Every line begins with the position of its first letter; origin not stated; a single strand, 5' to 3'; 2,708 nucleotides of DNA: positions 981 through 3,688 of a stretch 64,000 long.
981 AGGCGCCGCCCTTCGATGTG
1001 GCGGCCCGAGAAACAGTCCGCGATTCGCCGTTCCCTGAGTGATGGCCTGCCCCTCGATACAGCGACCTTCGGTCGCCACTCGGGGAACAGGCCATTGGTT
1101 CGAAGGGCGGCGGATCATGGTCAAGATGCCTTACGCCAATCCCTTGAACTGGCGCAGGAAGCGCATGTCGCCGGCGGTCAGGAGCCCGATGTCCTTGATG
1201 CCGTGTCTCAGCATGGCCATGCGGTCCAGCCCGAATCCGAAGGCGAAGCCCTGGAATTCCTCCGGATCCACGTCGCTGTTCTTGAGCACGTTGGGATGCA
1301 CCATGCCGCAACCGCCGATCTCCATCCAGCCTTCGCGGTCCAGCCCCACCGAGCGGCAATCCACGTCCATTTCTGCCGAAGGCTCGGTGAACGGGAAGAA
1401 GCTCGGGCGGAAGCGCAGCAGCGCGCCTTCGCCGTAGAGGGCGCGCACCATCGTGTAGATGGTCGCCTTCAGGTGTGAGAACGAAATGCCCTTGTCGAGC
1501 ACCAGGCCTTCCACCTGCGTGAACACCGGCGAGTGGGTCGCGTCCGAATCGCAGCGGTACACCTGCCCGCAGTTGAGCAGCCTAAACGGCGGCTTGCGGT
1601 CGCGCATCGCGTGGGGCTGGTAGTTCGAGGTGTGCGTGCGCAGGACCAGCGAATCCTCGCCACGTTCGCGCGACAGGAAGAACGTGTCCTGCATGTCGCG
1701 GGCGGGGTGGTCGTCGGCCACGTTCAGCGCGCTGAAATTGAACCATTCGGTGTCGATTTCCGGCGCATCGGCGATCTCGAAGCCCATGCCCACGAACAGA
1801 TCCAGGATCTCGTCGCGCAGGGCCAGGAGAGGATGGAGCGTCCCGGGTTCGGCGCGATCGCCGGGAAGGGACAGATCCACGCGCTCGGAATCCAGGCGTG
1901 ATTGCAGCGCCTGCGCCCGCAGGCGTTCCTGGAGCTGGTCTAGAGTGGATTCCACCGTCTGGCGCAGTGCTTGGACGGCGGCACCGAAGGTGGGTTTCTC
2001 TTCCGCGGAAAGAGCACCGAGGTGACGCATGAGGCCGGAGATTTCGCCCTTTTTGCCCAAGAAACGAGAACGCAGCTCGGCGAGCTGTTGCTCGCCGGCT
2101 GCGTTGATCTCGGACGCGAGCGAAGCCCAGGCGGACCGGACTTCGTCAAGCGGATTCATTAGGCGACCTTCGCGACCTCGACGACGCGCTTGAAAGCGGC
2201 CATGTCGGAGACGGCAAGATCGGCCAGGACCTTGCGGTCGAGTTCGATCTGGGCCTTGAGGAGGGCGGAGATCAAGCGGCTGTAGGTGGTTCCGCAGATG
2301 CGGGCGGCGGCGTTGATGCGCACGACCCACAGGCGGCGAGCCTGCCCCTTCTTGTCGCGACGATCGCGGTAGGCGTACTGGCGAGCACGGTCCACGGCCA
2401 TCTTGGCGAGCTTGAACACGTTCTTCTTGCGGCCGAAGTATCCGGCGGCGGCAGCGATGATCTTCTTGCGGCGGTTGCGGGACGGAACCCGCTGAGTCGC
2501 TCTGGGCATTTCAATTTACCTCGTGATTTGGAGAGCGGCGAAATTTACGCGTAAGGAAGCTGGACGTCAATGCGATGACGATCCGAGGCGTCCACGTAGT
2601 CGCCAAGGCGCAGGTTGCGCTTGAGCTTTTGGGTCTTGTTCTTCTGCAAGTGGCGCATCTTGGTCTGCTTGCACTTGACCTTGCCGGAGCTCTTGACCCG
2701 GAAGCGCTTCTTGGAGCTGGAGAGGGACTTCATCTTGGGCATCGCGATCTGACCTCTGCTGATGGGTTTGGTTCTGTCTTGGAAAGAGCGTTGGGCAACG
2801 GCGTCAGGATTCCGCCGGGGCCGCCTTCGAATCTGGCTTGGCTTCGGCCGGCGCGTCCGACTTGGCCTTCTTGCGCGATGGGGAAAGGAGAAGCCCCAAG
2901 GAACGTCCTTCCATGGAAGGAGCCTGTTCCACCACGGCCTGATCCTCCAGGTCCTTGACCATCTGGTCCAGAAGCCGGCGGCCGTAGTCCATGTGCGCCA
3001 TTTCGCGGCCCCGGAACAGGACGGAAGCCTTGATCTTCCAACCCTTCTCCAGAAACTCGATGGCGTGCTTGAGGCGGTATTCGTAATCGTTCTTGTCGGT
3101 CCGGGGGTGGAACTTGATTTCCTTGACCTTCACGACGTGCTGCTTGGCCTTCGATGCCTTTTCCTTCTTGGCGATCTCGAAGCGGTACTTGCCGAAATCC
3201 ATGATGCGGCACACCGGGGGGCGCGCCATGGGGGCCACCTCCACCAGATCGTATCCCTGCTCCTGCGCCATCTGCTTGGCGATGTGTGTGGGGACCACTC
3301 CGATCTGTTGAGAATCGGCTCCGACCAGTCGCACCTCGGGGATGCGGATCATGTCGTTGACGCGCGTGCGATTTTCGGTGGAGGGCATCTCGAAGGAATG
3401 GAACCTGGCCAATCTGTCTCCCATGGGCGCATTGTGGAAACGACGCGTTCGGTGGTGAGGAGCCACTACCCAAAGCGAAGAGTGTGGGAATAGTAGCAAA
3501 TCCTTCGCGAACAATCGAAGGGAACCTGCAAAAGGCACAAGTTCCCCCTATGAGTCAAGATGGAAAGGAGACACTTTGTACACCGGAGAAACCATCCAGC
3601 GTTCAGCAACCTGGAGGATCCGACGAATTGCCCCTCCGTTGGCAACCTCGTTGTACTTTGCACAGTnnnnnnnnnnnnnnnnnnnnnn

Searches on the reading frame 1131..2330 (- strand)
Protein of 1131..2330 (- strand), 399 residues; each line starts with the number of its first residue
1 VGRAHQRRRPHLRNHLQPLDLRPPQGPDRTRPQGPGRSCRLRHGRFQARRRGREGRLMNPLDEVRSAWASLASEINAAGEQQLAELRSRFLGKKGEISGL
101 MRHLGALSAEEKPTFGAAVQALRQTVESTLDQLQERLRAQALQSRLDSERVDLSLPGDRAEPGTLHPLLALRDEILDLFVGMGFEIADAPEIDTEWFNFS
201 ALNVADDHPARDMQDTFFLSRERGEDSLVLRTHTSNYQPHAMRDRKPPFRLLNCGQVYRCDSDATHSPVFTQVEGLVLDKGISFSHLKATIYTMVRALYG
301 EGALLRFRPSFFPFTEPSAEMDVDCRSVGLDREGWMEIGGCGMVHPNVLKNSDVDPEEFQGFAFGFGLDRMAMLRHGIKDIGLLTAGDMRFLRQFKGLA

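Call 12: search_protein_families(library=pfam, proteins=[window:1131-2330:-], max_evalue=0.001)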
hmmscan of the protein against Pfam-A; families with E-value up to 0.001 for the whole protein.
window:1131-2330:- (399 aa): 2 families
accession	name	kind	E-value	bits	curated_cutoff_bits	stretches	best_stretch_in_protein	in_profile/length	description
PF01409.25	tRNA-synt_2d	-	5e-91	305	19.8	1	151-395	2-246/246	tRNA synthetases class II core domain (F)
PF02912.23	Phe_tRNA-synt_N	-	4.5e-20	71.8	22.3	1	80-146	3-69/69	Aminoacyl tRNA synthetase class II, N-terminal domain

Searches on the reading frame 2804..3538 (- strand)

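Call 22: search_protein_families(library=pfam, proteins=[window:2804-3538:-], max_evalue=0.001)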
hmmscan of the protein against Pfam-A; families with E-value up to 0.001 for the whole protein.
window:2804-3538:- (244 aa): 2 families
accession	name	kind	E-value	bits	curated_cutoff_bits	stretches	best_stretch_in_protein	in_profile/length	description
PF00707.27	IF3_C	-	1.3e-31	108.8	34.8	1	136-220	1-85/86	Translation initiation factor IF-3, C-terminal domain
PF05198.21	IF3_N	-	1.5e-28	99.2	26.9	1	60-128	1-69/70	Translation initiation factor IF-3, N-terminal domain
